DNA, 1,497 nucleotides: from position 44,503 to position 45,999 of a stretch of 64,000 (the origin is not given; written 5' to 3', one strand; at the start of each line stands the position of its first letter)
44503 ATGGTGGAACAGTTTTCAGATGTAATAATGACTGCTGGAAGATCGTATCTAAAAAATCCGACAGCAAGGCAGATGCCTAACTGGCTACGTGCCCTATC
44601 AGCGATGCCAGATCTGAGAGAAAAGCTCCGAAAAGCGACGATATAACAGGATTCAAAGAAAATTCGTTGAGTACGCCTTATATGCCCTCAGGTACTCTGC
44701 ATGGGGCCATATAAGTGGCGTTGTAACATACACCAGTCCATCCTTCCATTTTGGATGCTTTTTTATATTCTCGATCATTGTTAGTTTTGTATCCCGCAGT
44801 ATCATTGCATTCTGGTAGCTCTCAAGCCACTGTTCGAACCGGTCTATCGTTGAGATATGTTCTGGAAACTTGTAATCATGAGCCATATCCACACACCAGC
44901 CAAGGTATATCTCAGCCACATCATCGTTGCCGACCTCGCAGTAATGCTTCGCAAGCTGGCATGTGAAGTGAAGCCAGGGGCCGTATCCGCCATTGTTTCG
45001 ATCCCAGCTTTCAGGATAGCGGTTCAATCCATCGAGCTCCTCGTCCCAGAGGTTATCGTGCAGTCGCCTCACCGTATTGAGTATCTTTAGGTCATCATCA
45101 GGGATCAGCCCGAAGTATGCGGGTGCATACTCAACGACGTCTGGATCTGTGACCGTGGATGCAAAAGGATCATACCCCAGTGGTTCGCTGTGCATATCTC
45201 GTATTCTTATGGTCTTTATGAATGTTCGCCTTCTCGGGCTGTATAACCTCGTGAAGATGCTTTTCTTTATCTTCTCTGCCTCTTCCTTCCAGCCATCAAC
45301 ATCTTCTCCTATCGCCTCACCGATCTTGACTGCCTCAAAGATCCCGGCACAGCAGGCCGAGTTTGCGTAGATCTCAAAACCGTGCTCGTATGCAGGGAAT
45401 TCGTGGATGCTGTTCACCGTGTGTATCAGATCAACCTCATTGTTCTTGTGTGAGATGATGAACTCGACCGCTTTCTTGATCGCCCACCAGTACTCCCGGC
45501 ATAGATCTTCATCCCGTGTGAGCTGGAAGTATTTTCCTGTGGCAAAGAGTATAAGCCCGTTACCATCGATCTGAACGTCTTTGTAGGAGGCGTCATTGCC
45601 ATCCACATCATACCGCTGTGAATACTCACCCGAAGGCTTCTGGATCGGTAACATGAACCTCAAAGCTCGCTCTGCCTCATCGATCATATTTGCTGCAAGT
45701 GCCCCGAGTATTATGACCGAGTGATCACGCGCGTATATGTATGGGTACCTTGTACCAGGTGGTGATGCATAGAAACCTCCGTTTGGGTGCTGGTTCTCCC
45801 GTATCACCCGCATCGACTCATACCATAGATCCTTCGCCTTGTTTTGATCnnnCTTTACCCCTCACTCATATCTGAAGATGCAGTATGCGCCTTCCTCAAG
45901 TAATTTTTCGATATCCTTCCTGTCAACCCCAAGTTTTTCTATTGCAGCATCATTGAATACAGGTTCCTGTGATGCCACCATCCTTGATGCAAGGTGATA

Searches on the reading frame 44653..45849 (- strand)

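Call 32: search_protein_families(library=pfam, proteins=[window:44653-45849:-], max_evalue=0.0001)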
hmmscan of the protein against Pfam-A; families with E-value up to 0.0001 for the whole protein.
window:44653-45849:- (398 aa): 1 family
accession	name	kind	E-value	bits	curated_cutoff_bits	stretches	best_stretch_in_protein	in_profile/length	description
PF00723.27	Glyco_hydro_15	-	1.2e-10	41.3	22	1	74-390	105-426/427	Glycosyl hydrolases family 15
